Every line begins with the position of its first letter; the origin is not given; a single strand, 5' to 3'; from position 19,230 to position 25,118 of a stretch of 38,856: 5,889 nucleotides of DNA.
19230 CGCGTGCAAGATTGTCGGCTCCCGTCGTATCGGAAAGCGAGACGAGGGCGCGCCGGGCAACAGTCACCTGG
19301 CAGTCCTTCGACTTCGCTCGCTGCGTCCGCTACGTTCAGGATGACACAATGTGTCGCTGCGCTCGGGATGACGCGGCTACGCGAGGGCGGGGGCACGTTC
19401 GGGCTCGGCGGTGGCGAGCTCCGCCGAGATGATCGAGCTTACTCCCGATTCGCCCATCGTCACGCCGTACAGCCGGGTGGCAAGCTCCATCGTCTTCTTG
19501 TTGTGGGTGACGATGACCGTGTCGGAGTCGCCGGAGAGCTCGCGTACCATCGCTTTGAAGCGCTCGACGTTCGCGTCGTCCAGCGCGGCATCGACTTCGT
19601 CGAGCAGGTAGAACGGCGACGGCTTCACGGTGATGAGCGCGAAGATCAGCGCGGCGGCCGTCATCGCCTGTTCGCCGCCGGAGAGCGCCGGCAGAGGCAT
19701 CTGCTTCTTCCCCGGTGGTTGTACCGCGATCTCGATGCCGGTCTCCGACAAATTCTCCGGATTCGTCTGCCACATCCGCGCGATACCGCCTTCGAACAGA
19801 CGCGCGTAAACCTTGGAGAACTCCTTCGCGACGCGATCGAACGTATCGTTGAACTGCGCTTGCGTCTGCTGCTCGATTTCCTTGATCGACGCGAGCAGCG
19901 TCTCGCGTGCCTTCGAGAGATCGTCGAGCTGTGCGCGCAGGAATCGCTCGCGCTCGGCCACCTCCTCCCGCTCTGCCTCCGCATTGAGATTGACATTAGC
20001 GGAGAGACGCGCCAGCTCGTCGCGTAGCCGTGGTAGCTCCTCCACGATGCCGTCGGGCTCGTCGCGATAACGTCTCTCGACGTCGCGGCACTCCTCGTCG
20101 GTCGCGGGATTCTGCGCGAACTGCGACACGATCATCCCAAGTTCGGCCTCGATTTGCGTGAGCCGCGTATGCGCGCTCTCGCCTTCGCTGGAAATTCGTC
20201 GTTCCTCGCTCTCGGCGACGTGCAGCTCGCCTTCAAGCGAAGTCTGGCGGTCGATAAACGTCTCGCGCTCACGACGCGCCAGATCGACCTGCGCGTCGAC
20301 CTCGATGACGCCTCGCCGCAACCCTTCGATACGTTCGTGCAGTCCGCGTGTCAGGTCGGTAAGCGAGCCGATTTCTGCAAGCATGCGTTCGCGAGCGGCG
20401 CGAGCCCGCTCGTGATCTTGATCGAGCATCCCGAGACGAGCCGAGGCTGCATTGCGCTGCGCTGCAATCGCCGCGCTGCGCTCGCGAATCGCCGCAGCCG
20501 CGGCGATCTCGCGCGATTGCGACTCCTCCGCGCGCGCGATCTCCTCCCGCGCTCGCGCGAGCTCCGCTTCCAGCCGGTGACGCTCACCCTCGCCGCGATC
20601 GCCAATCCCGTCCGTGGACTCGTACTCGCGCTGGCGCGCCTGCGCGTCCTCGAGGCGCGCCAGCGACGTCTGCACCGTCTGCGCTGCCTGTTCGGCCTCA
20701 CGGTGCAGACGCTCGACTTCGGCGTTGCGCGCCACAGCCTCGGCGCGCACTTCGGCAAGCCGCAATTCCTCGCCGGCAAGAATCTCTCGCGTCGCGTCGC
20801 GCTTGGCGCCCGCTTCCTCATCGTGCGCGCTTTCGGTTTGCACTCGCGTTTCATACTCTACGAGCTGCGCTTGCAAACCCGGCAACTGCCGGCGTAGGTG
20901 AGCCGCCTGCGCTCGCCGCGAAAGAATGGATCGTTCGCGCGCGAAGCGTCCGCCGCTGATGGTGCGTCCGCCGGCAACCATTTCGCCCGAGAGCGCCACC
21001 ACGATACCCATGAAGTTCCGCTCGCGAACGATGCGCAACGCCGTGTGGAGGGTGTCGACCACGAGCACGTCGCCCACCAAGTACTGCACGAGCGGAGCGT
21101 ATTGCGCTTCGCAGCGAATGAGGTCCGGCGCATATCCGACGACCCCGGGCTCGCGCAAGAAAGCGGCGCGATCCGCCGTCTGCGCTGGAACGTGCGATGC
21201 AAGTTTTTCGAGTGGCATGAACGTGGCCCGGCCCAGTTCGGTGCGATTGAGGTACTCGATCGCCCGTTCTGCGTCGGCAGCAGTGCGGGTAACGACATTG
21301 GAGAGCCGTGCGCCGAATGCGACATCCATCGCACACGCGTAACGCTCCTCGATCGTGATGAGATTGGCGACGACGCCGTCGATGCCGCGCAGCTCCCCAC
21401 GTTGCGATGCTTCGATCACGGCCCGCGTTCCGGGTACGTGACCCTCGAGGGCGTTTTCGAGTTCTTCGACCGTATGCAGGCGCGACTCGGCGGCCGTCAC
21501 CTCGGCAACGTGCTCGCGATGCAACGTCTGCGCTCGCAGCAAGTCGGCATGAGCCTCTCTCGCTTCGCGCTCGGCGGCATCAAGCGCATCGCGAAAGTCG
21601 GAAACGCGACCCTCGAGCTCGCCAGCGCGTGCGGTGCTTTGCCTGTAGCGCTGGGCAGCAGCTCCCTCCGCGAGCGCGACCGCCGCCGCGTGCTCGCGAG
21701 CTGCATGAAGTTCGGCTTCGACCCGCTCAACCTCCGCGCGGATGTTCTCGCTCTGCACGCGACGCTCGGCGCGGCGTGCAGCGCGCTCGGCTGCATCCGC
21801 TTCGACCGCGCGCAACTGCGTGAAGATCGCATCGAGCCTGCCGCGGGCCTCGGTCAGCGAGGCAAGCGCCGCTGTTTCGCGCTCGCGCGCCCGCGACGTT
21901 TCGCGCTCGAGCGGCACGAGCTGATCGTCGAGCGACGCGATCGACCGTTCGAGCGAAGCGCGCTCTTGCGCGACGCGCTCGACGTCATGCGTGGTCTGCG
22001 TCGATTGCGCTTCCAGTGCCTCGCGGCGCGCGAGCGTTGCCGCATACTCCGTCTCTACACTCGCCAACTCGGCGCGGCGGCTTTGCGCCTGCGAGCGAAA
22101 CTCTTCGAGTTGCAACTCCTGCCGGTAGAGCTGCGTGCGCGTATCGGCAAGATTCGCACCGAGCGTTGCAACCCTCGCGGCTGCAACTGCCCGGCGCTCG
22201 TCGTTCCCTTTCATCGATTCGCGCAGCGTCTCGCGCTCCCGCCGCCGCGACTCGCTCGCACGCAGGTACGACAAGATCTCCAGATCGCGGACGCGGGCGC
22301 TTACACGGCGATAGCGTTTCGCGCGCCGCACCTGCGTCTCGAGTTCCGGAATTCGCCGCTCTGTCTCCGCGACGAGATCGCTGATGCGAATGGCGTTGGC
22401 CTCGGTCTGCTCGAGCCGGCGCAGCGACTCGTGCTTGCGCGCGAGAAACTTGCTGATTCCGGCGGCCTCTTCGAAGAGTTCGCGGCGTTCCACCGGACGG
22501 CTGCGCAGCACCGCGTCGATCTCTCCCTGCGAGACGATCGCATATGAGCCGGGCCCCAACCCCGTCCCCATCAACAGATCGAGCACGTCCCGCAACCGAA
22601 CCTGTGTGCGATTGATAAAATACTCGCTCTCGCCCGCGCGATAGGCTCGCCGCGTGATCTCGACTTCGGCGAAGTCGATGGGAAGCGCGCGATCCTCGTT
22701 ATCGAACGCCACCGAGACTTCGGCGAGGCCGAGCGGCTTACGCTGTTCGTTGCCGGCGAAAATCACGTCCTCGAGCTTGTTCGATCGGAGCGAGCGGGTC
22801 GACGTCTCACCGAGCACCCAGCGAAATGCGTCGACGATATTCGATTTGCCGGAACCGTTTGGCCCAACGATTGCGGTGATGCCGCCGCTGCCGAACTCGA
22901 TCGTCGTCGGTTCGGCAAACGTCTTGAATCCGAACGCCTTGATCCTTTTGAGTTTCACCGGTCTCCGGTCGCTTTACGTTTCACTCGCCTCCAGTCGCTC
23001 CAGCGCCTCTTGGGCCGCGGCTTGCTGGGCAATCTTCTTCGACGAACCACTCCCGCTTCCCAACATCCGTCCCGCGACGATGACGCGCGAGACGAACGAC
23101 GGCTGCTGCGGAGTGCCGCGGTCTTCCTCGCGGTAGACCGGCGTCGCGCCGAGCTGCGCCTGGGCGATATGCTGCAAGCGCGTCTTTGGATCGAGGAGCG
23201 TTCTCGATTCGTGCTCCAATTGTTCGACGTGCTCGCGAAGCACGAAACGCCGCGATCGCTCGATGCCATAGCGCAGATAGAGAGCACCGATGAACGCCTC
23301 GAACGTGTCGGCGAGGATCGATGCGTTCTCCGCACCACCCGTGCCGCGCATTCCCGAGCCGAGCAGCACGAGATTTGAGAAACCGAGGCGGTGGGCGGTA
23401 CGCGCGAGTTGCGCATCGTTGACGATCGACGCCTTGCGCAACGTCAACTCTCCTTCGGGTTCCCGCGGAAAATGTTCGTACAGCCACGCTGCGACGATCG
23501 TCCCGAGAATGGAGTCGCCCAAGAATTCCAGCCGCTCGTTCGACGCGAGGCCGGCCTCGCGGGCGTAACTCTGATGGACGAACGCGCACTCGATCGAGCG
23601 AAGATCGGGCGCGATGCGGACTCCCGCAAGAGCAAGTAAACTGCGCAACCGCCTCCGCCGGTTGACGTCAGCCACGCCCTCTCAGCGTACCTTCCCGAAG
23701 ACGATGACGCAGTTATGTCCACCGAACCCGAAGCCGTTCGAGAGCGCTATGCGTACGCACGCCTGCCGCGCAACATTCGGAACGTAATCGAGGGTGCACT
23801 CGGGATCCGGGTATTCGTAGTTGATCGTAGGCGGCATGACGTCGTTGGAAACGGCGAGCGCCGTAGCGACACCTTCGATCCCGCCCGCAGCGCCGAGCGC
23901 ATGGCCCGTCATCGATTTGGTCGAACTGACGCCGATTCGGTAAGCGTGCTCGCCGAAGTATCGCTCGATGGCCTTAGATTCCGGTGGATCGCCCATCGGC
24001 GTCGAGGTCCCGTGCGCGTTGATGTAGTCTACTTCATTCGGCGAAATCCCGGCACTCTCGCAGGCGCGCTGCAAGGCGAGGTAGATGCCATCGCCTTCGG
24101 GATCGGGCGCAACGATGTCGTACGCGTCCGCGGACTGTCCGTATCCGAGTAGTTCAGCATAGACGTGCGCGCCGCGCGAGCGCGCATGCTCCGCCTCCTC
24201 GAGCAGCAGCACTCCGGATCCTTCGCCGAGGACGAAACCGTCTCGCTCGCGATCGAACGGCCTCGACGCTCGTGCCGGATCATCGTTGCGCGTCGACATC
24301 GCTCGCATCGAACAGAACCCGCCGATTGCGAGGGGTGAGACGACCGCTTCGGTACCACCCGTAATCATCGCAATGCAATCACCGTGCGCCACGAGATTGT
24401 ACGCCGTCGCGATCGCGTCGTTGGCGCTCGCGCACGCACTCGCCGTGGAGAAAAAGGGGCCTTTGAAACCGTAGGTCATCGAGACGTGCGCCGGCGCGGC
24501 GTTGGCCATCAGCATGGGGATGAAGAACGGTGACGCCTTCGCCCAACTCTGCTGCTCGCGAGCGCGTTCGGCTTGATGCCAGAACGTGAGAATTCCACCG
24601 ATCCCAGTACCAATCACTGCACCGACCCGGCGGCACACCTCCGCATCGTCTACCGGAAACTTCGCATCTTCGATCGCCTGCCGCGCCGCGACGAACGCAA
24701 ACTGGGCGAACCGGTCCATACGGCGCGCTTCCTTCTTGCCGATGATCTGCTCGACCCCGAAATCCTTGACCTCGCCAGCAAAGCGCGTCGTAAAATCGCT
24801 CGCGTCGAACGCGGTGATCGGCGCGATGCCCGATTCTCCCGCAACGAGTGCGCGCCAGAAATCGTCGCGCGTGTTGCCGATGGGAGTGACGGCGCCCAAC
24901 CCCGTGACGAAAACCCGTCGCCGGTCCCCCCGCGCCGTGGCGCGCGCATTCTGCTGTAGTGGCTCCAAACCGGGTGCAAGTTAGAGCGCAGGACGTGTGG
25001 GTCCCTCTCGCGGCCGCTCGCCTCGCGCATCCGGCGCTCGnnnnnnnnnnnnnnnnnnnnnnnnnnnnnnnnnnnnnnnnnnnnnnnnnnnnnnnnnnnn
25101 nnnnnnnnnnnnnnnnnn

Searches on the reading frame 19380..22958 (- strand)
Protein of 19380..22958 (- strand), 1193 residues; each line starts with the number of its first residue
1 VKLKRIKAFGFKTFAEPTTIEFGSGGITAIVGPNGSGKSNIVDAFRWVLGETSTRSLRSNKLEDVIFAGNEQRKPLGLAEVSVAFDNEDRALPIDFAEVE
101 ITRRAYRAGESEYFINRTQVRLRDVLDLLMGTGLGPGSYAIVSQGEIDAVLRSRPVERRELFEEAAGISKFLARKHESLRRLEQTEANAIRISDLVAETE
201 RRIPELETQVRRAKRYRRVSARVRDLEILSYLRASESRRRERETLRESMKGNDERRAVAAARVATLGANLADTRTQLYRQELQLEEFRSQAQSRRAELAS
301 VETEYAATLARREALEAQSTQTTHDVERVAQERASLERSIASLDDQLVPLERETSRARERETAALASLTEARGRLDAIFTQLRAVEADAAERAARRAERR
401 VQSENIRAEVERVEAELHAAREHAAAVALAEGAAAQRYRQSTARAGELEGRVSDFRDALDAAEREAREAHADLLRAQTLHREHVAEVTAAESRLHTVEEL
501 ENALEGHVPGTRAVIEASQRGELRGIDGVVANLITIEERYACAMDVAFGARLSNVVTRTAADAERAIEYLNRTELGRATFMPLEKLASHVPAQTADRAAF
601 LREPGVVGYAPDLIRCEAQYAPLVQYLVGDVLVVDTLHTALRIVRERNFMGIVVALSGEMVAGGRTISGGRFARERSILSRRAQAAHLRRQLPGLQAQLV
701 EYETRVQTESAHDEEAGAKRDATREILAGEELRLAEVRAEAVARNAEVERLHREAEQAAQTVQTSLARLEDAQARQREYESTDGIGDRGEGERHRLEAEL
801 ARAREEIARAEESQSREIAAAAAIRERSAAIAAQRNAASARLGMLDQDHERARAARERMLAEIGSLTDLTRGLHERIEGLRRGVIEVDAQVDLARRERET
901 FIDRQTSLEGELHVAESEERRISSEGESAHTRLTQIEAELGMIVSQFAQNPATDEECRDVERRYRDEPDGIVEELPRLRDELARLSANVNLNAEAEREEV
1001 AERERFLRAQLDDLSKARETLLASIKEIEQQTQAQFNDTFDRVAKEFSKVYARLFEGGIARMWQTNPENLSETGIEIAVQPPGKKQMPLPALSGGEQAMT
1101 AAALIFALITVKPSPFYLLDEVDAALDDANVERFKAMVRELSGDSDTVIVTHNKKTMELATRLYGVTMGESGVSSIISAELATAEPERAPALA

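Call 66: search_protein_families(library=pfam, proteins=[window:19380-22958:-], max_evalue=0.0001)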
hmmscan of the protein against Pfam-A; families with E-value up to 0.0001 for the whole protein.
window:19380-22958:- (1193 aa): 7 families
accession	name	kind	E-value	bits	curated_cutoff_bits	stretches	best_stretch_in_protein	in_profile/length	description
PF02463.25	SMC_N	-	4.4e-67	226.2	40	1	3-1174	2-219/220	RecF/RecN/SMC N terminal domain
PF06470.18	SMC_hinge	-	1.9e-30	106.1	22.5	1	524-643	2-115/116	SMC proteins Flexible Hinge Domain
PF13476.12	AAA_23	-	2.9e-14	54.6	27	1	6-301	2-196/201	AAA domain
PF13304.12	AAA_21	-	5.6e-14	53.3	27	1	27-62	1-26/304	AAA domain, putative AbiEii toxin, Type IV TA system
PF13175.12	AAA_15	-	8.3e-10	39.3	32.1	1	1-94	1-91/374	AAA ATPase domain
PF13555.12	AAA_29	-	2e-08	34.3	27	1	3-53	1-50/61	P-loop containing region of AAA domain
PF00005.33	ABC_tran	-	8e-06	26.9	25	0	20-47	6-33/137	ABC transporter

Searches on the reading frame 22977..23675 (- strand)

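Call 67: search_protein_families(library=pfam, proteins=[window:22977-23675:-], max_evalue=0.0001)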
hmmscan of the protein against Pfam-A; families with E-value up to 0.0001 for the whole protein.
window:22977-23675:- (233 aa): 4 families
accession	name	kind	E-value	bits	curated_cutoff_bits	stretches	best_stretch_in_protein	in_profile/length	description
PF14622.11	Ribonucleas_3_3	-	1.1e-29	103.7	35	1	30-151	7-126/128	Ribonuclease-III-like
PF00636.31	Ribonuclease_3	-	2.5e-22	80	27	1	47-136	1-101/102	Ribonuclease III domain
PF00035.32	dsrm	-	3.8e-14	53.5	23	1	163-228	1-66/66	Double-stranded RNA binding motif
PF22935.1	RM44_endonuclase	-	6.6e-08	33.2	27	1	40-132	53-139/139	Large ribosomal subunit protein mL44, endonuclease domain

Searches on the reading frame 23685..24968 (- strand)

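Call 67: search_protein_families(library=pfam, proteins=[window:23685-24968:-], max_evalue=0.0001)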
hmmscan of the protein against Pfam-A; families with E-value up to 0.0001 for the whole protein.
window:23685-24968:- (428 aa): 2 families
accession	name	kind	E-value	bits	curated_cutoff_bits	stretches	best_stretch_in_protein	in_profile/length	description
PF00109.32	ketoacyl-synt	-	4e-57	194.1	20.8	1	17-262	2-252/252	Beta-ketoacyl synthase, N-terminal domain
PF02801.28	Ketoacyl-synt_C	-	2.5e-36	124.7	20.8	1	270-385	1-119/119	Beta-ketoacyl synthase, C-terminal domain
